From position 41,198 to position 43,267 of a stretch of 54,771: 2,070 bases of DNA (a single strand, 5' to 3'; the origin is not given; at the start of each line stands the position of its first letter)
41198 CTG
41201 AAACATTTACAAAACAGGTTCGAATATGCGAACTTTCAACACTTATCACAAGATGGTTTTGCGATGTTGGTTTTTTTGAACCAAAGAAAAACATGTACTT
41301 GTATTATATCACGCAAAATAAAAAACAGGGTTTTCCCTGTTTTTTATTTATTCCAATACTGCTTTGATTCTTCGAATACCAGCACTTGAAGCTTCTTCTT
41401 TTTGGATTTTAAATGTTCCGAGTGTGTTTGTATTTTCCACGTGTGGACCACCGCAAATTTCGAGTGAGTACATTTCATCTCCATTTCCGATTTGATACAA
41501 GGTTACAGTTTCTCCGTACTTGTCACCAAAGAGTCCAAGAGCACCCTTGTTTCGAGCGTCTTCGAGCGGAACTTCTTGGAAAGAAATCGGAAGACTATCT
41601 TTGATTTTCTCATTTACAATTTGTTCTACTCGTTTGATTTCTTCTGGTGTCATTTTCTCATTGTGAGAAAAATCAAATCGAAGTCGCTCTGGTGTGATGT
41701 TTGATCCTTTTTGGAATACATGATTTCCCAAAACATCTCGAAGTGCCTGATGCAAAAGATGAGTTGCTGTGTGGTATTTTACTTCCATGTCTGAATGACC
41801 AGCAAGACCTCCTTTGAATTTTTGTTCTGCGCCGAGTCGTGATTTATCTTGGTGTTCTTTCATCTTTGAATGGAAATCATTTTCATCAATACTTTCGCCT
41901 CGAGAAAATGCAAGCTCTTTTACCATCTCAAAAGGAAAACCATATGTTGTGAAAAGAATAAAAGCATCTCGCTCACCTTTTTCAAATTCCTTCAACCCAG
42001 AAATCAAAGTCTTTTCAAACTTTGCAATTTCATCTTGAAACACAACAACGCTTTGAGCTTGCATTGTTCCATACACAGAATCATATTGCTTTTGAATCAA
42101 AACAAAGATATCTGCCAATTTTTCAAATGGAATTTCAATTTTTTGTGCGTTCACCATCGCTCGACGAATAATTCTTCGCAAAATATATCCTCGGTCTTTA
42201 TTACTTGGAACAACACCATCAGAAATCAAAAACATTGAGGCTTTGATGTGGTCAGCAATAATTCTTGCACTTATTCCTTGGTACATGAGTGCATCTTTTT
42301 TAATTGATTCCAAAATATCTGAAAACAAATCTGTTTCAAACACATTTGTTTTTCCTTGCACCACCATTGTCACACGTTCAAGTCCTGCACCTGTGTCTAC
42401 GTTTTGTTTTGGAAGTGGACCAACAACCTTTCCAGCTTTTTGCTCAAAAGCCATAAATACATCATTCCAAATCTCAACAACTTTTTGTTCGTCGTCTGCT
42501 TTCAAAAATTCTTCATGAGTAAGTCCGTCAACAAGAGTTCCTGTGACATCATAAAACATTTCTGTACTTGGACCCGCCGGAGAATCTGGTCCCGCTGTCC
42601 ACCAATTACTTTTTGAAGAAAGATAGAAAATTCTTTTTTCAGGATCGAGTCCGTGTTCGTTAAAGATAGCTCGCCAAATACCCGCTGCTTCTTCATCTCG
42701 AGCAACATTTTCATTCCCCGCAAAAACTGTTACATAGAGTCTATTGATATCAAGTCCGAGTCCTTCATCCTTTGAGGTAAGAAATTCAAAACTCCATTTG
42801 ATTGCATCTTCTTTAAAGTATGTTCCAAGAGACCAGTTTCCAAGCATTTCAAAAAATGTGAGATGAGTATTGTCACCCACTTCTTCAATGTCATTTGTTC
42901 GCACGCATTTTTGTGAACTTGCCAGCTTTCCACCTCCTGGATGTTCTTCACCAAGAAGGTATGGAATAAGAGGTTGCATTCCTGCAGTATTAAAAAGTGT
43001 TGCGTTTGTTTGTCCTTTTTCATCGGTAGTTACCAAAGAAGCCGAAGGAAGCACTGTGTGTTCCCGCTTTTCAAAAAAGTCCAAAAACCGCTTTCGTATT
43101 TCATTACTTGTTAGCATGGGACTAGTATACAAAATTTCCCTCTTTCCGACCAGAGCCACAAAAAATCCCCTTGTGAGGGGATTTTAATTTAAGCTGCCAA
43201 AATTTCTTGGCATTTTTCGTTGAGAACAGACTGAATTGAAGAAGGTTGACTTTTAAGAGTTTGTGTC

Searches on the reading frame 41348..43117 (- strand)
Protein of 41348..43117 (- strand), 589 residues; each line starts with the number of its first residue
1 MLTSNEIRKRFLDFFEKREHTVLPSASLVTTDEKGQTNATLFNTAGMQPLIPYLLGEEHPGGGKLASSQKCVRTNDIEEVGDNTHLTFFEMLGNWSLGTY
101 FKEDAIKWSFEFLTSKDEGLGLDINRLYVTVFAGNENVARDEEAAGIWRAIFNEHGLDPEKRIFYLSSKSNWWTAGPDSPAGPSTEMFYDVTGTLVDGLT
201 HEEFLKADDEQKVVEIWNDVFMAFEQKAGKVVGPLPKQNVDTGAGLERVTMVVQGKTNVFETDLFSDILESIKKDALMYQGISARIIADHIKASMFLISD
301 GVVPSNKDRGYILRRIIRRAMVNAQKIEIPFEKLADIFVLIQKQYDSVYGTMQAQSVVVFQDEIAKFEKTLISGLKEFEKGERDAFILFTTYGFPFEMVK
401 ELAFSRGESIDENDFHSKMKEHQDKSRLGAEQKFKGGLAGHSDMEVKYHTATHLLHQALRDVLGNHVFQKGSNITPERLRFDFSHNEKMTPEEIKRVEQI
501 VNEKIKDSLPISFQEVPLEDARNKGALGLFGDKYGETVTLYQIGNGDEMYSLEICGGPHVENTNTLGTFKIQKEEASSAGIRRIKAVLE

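Call 6: search_protein_families(library=pfam, proteins=[window:41348-43117:-], max_evalue=0.01)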
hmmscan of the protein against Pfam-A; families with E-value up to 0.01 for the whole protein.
window:41348-43117:- (589 aa): 2 families
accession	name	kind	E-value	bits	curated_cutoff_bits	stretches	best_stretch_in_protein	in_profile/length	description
PF01411.24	tRNA-synt_2c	-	3.2e-109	366.4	30.3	1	6-434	1-436/552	tRNA synthetases class II (A)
PF07973.19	tRNA_SAD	-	2.2e-14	53.6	24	1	538-584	1-43/44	Threonyl and Alanyl tRNA synthetase second additional domain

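Call 9: find_encoding_contigs(protein=window:41348-43117:-, flank=10000, max_places=10)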
Protein window:41348-43117:- (589 aa): 2 contigs read that carry it; 1 place shown.
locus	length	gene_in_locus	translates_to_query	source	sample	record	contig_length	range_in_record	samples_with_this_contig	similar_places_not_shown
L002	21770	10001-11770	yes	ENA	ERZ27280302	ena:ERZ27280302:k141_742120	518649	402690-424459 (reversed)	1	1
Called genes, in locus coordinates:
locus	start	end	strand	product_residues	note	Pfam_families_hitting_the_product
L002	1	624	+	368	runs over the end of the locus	PF02163:Peptidase_M50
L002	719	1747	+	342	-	PF04545:Sigma70_r4, PF05066:HARE-HTH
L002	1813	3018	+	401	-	PF26449:DUF8128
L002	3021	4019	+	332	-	PF02618:YceG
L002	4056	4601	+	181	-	PF16473:Rv2179c-like (weak), PF21762:DEDDh_C (faint), PF00929:RNase_T, PF13482:RNase_H_2 (faint)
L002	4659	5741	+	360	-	PF02540:NAD_synthase (faint), PF03054:tRNA_Me_trans, PF20259:tRNA_Me_trans_M, PF20258:tRNA_Me_trans_C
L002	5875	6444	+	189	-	-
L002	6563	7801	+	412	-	PF02812:ELFV_dehydrog_N, PF00208:ELFV_dehydrog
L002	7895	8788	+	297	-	PF02675:AdoMet_dc, PF00856:SET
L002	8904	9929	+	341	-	-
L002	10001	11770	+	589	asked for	PF01411:tRNA-synt_2c, PF07973:tRNA_SAD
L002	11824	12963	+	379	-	-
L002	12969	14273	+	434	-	-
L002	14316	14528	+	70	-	PF01176:eIF-1a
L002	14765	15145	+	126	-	PF00416:Ribosomal_S13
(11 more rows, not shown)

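Call 46: find_homologous_proteins(query=window:41348-43117:-, max_evalue=1e-100)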
Query window:41348-43117:- (589 aa): 7999 proteins with E <= 1e-100 among 8000 candidates; the best 120 are listed.
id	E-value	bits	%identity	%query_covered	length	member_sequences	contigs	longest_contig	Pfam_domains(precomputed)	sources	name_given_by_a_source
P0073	0.0e+0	1307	98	100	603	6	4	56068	PF01411.25,PF07973.20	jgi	-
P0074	0.0e+0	1268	95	100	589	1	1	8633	PF01411.25,PF07973.20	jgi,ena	-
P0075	0.0e+0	1234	91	100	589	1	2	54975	PF01411.25,PF07973.20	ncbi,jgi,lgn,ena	-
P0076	0.0e+0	1227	91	100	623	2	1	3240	PF01411.25,PF07973.20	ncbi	-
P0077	0.0e+0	1217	90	100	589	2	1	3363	PF01411.25,PF07973.20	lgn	-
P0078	0.0e+0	1201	89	100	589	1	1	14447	PF01411.25,PF07973.20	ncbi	-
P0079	0.0e+0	1165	86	100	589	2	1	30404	PF01411.25,PF07973.20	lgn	-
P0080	0.0e+0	1153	86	100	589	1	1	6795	PF01411.25,PF07973.20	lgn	-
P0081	0.0e+0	1139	86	100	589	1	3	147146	PF01411.25,PF07973.20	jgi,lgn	jgi:alanyl-tRNA synthetase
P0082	0.0e+0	1122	83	100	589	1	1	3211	PF01411.25,PF07973.20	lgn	-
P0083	0.0e+0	1100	82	100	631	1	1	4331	PF01411.25,PF07973.20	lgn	-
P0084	0.0e+0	1012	77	100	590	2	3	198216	PF01411.25,PF07973.20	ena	-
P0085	9.4e-296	1000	75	100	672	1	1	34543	PF01411.25,PF07973.20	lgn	-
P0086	1.4e-248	844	64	100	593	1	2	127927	PF01411.25,PF07973.20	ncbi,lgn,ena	-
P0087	7.3e-247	839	65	100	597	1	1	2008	PF01411.25,PF07973.20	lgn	-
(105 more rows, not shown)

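Call 47: find_encoding_contigs(protein=P0073, flank=6000, max_places=4)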
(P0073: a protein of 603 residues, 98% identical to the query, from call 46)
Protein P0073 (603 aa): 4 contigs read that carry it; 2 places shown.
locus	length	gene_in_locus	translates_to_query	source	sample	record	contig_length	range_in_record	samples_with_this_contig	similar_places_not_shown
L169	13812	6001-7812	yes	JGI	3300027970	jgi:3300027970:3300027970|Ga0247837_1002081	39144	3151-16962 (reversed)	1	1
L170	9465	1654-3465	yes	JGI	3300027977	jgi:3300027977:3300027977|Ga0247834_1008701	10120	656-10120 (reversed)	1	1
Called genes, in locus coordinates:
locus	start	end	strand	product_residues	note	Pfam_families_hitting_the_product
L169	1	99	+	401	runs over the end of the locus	PF26449:DUF8128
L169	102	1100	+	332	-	PF02618:YceG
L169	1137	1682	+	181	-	PF16473:Rv2179c-like (weak), PF21762:DEDDh_C (faint), PF00929:RNase_T, PF13482:RNase_H_2 (faint)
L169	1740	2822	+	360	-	PF02540:NAD_synthase (faint), PF03054:tRNA_Me_trans, PF20259:tRNA_Me_trans_M, PF20258:tRNA_Me_trans_C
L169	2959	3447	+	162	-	-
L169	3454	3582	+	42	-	-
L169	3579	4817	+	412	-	PF02812:ELFV_dehydrog_N, PF00208:ELFV_dehydrog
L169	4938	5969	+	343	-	-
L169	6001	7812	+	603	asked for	PF01411:tRNA-synt_2c, PF07973:tRNA_SAD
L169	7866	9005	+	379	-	-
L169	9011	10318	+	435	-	-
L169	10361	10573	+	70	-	PF01176:eIF-1a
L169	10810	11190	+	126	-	PF00416:Ribosomal_S13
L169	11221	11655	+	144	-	PF00411:Ribosomal_S11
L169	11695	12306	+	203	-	PF00163:Ribosomal_S4, PF01479:S4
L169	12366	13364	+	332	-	PF01193:RNA_pol_L, PF01000:RNA_pol_A_bac, PF03118:RNA_pol_A_CTD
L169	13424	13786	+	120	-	PF01196:Ribosomal_L17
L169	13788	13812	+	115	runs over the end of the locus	PF00572:Ribosomal_L13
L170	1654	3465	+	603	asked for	PF01411:tRNA-synt_2c, PF07973:tRNA_SAD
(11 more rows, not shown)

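Call 48: find_encoding_contigs(protein=P0075, flank=6000, max_places=3)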
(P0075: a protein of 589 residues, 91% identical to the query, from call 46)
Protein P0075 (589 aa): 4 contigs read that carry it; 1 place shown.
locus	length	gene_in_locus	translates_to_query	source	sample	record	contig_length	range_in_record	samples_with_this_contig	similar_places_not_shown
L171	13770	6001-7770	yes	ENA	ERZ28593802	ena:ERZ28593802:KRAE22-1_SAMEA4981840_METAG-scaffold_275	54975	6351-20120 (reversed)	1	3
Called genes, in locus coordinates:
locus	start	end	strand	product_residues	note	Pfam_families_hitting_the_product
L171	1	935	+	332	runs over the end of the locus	PF02618:YceG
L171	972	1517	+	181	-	PF16473:Rv2179c-like (weak), PF21762:DEDDh_C (faint), PF00929:RNase_T, PF13482:RNase_H_2 (faint)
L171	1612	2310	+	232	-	-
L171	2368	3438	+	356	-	PF03054:tRNA_Me_trans, PF20259:tRNA_Me_trans_M, PF20258:tRNA_Me_trans_C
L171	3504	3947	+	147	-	-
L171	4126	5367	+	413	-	PF02812:ELFV_dehydrog_N, PF00208:ELFV_dehydrog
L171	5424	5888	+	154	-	-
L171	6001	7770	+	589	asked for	PF01411:tRNA-synt_2c, PF07973:tRNA_SAD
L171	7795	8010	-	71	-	-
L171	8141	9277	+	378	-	-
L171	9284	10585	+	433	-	-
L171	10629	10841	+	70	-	PF01176:eIF-1a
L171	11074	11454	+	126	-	PF00416:Ribosomal_S13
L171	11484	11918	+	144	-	PF00411:Ribosomal_S11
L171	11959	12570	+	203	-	PF00163:Ribosomal_S4, PF01479:S4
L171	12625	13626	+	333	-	PF01193:RNA_pol_L, PF01000:RNA_pol_A_bac, PF03118:RNA_pol_A_CTD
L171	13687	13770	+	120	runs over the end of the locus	PF01196:Ribosomal_L17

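Call 49: find_encoding_contigs(protein=P0081, flank=6000, max_places=3)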
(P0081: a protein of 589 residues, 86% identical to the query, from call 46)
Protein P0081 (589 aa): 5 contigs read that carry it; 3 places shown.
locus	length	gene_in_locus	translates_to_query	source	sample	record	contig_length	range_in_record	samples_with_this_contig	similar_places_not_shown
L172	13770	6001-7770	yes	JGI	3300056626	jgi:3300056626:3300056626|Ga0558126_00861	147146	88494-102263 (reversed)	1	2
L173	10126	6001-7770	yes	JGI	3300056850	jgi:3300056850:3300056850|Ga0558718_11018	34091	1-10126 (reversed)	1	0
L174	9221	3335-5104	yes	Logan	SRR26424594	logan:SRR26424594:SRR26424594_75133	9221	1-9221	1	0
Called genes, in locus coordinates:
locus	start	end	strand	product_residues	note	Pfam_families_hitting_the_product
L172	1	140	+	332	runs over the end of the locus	PF02618:YceG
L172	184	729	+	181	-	PF16473:Rv2179c-like (weak), PF00929:RNase_T, PF13482:RNase_H_2 (faint)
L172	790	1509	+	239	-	-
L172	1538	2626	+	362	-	PF02540:NAD_synthase (faint), PF03054:tRNA_Me_trans, PF20259:tRNA_Me_trans_M, PF20258:tRNA_Me_trans_C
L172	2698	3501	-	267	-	-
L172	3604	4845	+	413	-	PF02812:ELFV_dehydrog_N, PF00208:ELFV_dehydrog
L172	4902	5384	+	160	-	-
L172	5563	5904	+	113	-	-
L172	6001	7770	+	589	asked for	PF01411:tRNA-synt_2c, PF07973:tRNA_SAD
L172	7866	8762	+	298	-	-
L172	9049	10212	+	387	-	-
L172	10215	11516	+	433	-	-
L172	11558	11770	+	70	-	PF01176:eIF-1a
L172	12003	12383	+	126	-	PF00416:Ribosomal_S13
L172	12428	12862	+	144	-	PF00411:Ribosomal_S11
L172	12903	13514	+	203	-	PF00163:Ribosomal_S4, PF01479:S4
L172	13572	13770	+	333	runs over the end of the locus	PF01193:RNA_pol_L, PF01000:RNA_pol_A_bac, PF03118:RNA_pol_A_CTD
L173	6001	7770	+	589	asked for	PF01411:tRNA-synt_2c, PF07973:tRNA_SAD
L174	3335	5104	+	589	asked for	PF01411:tRNA-synt_2c, PF07973:tRNA_SAD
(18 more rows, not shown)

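Call 50: find_encoding_contigs(protein=P0084, flank=6000, max_places=3)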
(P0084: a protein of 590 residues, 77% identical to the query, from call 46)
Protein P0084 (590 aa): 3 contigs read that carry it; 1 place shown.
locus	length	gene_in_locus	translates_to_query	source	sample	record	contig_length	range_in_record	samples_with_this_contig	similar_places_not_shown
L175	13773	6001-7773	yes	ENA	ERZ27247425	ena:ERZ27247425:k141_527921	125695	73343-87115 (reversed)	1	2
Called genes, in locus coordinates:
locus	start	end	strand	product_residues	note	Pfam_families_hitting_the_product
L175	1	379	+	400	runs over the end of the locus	PF26449:DUF8128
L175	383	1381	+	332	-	PF02618:YceG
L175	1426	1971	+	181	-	PF16473:Rv2179c-like (weak), PF21762:DEDDh_C (faint), PF00929:RNase_T, PF13482:RNase_H_2 (faint)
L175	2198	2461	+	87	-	-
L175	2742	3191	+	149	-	-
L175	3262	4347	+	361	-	PF02540:NAD_synthase (faint), PF03054:tRNA_Me_trans, PF20259:tRNA_Me_trans_M, PF20258:tRNA_Me_trans_C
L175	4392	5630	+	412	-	PF02812:ELFV_dehydrog_N, PF00208:ELFV_dehydrog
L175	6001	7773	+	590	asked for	PF01411:tRNA-synt_2c, PF07973:tRNA_SAD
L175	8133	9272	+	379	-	-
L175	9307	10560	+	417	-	-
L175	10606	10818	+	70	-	PF01176:eIF-1a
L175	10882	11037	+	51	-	PF00444:Ribosomal_L36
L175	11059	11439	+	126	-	PF00416:Ribosomal_S13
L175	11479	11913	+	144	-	PF00411:Ribosomal_S11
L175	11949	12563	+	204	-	PF00163:Ribosomal_S4, PF22421:SYY_C-terminal (weak), PF01479:S4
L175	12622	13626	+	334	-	PF01193:RNA_pol_L, PF13656:RNA_pol_L_2 (faint), PF01000:RNA_pol_A_bac, PF03118:RNA_pol_A_CTD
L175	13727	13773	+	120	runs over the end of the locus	PF01196:Ribosomal_L17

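Call 83: search_protein_families(library=padloc, proteins=[L171:5424-5888:+, L172:4902-5384:+, L172:5563-5904:+, L172:7866-8762:+], max_evalue=0.01)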
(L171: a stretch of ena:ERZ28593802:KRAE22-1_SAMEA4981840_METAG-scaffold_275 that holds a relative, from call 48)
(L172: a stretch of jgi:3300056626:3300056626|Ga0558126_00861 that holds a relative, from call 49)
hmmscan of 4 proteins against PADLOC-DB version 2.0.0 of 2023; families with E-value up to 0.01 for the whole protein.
L171:5424-5888:+ (154 aa): 1 family
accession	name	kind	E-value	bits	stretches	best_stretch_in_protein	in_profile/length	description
PDLC03975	UzuA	-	0.0034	15.1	1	49-117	93-160/277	-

L172:4902-5384:+ (160 aa): 0 families

L172:5563-5904:+ (113 aa): 0 families

L172:7866-8762:+ (298 aa): 0 families

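Call 84: search_protein_families(library=ncbifam, proteins=[L171:5424-5888:+, L172:4902-5384:+, L172:5563-5904:+, L172:7866-8762:+], max_evalue=0.01)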
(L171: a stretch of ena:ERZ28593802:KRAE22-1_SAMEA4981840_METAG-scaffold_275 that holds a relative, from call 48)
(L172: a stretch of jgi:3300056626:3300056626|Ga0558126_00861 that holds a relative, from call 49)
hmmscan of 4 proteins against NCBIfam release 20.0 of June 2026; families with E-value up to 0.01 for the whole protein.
L171:5424-5888:+ (154 aa): 0 families

L172:4902-5384:+ (160 aa): 0 families

L172:5563-5904:+ (113 aa): 0 families

L172:7866-8762:+ (298 aa): 0 families

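Call 85: search_protein_families(library=pfam, proteins=[L171:5424-5888:+, L172:4902-5384:+, L172:5563-5904:+, L172:7866-8762:+, L169:4938-5969:+], max_evalue=0.05)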
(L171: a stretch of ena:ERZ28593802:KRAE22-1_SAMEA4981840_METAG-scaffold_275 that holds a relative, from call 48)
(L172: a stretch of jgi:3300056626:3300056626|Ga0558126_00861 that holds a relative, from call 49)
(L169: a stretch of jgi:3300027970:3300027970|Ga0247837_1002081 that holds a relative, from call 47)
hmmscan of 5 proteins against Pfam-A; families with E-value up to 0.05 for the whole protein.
L171:5424-5888:+ (154 aa): 0 families

L172:4902-5384:+ (160 aa): 0 families

L172:5563-5904:+ (113 aa): 0 families

L172:7866-8762:+ (298 aa): 0 families

L169:4938-5969:+ (343 aa): 1 family
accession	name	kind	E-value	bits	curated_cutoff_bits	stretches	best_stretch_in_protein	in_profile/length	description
PF05213.18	Corona_NS2A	-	0.0024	17.8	23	0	98-149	24-74/267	Coronavirus NS2A protein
